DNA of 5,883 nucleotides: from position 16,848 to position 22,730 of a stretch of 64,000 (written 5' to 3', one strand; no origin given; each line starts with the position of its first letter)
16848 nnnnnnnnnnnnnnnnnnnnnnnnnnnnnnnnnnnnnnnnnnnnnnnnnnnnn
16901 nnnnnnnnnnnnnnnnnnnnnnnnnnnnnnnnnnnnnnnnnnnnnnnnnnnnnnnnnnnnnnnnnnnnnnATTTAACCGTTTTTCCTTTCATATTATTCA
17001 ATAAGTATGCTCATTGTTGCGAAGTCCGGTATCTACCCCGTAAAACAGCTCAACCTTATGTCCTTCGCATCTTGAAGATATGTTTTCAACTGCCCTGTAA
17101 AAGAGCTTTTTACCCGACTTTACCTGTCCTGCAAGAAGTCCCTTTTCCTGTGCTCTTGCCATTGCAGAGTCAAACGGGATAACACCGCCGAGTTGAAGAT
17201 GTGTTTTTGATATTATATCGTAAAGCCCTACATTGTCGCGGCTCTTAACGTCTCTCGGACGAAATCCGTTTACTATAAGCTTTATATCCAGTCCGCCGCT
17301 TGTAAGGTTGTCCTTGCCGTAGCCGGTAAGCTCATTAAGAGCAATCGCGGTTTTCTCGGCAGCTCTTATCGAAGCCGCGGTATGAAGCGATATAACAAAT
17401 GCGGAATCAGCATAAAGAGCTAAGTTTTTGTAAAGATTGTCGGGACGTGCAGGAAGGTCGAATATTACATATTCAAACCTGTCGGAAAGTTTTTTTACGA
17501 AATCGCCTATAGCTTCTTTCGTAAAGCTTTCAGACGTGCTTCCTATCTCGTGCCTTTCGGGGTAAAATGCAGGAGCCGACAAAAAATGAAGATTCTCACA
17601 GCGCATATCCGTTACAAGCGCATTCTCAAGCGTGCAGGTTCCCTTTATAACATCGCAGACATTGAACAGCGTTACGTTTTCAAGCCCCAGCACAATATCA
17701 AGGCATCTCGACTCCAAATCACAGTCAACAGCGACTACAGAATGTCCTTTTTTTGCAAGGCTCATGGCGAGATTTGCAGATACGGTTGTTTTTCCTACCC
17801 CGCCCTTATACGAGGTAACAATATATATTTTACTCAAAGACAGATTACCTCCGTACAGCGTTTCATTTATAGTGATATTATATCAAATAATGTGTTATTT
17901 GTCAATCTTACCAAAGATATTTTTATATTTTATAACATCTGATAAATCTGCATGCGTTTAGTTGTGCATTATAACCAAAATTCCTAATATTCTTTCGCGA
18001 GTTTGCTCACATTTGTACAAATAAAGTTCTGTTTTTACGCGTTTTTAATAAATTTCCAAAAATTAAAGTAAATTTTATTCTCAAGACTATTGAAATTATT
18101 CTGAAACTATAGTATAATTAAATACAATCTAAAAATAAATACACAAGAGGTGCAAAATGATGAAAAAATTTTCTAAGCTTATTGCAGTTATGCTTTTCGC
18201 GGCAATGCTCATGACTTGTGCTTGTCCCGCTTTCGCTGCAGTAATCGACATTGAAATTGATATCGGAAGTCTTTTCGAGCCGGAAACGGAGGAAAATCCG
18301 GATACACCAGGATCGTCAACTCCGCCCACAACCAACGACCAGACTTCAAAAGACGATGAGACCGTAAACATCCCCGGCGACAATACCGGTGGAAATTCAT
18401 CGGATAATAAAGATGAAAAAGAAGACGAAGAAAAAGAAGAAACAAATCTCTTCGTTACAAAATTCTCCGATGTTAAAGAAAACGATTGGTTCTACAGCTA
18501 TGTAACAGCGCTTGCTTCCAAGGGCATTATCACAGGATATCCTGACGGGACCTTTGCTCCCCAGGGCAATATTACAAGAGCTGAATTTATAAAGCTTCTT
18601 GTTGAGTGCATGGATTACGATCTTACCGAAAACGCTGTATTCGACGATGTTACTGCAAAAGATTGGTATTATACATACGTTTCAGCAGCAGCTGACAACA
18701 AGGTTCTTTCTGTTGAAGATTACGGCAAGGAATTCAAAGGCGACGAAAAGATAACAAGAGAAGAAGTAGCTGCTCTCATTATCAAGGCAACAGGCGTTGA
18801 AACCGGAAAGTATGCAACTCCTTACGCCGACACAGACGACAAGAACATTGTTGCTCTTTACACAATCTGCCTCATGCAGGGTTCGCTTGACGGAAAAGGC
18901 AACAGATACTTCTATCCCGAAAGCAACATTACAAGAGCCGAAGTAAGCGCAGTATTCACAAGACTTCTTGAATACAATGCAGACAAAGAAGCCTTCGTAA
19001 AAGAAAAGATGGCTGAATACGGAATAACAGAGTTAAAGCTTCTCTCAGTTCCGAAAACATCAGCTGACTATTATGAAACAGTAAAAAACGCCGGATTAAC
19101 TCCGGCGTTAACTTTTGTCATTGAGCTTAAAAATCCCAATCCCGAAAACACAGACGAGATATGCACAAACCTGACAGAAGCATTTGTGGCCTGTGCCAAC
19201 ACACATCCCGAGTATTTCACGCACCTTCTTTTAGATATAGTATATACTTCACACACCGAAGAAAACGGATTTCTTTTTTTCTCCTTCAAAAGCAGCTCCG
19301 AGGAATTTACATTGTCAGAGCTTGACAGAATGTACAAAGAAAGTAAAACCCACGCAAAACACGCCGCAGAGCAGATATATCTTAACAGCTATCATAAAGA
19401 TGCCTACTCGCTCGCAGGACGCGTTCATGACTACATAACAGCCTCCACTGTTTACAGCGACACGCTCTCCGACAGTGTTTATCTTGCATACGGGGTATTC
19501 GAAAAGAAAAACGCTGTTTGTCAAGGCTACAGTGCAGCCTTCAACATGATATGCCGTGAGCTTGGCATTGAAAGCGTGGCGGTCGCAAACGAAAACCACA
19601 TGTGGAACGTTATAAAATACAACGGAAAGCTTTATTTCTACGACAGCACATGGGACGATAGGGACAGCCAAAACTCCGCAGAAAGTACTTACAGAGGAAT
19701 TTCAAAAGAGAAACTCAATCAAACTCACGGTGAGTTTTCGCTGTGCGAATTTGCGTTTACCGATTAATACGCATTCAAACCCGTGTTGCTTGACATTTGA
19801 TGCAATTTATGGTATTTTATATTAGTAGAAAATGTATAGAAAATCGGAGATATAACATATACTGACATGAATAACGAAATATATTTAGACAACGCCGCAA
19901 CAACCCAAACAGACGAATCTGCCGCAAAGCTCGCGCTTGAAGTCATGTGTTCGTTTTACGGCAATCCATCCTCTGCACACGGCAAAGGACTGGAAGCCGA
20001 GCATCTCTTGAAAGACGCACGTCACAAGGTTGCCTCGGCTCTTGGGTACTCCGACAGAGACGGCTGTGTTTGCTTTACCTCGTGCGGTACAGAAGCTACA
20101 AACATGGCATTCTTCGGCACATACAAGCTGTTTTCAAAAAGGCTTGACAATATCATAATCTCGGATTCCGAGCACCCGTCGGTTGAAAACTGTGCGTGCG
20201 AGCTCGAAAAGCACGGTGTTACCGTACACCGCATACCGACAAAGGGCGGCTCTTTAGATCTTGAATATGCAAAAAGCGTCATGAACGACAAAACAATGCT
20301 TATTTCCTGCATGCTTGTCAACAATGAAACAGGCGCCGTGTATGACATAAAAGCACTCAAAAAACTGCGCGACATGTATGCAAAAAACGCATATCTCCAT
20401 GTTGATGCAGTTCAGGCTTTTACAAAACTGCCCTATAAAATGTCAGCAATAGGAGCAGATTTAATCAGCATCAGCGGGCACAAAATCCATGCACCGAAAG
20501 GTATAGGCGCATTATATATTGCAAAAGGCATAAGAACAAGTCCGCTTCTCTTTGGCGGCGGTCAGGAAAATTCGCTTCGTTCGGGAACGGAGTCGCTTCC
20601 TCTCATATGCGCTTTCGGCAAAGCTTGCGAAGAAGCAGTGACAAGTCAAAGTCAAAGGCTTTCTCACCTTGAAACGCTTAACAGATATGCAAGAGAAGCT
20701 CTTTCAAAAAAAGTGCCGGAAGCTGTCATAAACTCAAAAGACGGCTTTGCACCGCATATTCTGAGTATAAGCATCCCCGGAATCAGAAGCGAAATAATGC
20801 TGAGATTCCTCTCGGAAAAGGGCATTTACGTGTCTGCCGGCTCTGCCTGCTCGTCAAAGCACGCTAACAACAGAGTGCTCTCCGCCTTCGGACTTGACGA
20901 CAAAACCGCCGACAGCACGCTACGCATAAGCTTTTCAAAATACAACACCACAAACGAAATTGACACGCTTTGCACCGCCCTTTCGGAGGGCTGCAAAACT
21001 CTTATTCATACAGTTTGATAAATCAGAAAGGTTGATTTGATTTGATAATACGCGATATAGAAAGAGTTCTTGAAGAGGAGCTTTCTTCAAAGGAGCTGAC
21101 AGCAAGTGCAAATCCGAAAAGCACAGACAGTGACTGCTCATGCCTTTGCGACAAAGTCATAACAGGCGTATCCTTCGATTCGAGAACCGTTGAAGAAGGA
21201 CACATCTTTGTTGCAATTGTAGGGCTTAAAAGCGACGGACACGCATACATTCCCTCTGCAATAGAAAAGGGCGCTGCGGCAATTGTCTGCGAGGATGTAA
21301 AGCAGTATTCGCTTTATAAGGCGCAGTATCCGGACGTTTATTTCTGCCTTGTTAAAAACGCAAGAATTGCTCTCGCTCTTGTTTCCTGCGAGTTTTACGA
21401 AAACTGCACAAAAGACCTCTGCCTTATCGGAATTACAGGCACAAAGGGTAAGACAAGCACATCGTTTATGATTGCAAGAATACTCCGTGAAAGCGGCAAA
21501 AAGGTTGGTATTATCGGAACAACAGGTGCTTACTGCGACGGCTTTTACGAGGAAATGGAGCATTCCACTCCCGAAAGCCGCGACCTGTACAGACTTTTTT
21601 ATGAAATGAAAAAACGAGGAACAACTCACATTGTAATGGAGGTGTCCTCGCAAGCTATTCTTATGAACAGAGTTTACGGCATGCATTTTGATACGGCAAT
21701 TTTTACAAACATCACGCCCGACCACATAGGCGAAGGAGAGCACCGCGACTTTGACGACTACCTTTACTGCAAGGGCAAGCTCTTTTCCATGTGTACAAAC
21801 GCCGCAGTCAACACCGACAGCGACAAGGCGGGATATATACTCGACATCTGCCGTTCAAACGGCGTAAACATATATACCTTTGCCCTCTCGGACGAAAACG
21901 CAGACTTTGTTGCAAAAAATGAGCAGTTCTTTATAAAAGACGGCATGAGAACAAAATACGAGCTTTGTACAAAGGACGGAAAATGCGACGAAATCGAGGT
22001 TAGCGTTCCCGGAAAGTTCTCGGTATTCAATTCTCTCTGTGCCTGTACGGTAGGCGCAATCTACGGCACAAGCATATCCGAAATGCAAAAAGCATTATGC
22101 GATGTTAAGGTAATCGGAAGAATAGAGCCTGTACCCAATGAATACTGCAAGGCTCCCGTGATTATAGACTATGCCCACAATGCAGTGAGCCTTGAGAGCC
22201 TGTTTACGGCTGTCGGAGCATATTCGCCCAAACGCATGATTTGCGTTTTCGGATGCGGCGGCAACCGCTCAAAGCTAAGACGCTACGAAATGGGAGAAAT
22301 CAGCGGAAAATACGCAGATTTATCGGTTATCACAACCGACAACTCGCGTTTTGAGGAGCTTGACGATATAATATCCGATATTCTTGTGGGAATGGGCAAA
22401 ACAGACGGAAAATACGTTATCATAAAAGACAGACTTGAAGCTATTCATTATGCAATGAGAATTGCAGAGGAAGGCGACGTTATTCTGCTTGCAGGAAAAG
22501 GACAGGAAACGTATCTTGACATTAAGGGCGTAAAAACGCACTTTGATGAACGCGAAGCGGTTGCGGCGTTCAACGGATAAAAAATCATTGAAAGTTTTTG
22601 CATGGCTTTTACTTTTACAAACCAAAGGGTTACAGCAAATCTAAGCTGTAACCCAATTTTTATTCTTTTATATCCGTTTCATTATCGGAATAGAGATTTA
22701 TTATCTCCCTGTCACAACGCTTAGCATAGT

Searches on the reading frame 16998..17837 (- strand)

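Call 25: search_protein_families(library=pfam, proteins=[window:16998-17837:-], max_evalue=0.00001)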
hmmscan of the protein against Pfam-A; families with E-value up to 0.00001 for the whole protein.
window:16998-17837:- (279 aa): 7 families
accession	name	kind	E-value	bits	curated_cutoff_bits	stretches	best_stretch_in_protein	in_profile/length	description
PF01656.29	CbiA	-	1.3e-17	64.4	25.4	1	6-234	2-123/125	CobQ/CobB/MinD/ParA nucleotide binding domain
PF13614.12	AAA_31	-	2.7e-17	63.7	27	1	3-152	2-149/177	AAA domain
PF10609.15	ParA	-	6.4e-13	49.1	27.1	1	2-129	3-120/246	NUBPL iron-transfer P-loop NTPase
PF06564.18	CBP_BcsQ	-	1.9e-08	34.5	21.3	0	6-39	5-38/234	Cellulose biosynthesis protein BcsQ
PF09140.17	MipZ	-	5.2e-08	33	20.7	0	6-46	4-44/262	ATPase MipZ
PF02374.21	ArsA_ATPase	-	3e-07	30.4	24.3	1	5-40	3-38/305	Anion-transporting ATPase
PF00142.24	Fer4_NifH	-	6.2e-06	26.3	25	0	10-55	7-52/271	4Fe-4S iron sulfur cluster binding proteins, NifH/frxC family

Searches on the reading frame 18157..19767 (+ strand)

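Call 16: search_protein_families(library=pfam, proteins=[window:18157-19767:+], max_evalue=0.00001)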
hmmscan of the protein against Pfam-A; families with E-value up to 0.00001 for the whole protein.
window:18157-19767:+ (536 aa): 2 families
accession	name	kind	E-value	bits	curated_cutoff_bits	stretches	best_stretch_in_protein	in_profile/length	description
PF00395.25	SLH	-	9.7e-34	115.5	20.8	2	102-145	1-44/44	S-layer homology domain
PF01841.26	Transglut_core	-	5e-07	30.4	23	1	414-476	12-75/108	Transglutaminase-like superfamily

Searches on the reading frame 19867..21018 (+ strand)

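Call 25: search_protein_families(library=pfam, proteins=[window:19867-21018:+], max_evalue=0.00001)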
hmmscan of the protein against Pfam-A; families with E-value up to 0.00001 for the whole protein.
window:19867-21018:+ (383 aa): 2 families
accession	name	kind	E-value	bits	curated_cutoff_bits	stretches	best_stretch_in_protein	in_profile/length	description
PF00266.25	Aminotran_5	-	9.9e-66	222.6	21.5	1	5-368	1-371/371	Aminotransferase class-V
PF00155.27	Aminotran_1_2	-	7.2e-08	32.4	19.7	1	46-181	42-186/361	Aminotransferase class I and II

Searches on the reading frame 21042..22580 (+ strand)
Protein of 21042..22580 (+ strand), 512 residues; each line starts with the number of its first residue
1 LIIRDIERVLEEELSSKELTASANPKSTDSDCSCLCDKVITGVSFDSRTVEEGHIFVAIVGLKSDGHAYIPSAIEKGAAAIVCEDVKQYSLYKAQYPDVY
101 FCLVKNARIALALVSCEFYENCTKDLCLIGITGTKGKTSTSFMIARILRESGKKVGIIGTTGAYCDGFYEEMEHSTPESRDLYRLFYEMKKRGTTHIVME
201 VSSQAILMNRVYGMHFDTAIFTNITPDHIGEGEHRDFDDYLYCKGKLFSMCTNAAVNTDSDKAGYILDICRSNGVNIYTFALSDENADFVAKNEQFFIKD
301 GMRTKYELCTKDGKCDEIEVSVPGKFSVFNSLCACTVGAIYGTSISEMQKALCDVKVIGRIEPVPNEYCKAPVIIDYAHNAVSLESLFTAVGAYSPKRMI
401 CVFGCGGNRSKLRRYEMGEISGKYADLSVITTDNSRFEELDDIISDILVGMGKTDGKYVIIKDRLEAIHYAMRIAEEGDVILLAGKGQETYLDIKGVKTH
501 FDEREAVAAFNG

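Call 25: search_protein_families(library=pfam, proteins=[window:21042-22580:+], max_evalue=0.00001)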
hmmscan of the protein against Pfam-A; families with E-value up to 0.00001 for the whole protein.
window:21042-22580:+ (512 aa): 3 families
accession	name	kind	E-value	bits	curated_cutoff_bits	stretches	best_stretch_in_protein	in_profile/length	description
PF08245.18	Mur_ligase_M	-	3.4e-41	141.8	24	1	131-337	1-199/200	Mur ligase middle domain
PF02875.26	Mur_ligase_C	-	6.2e-26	92.2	28.4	1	359-487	1-127/127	Mur ligase, glutamate ligase domain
PF01225.30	Mur_ligase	-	1.5e-09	38.5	21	1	40-92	2-59/95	Mur ligase family, catalytic domain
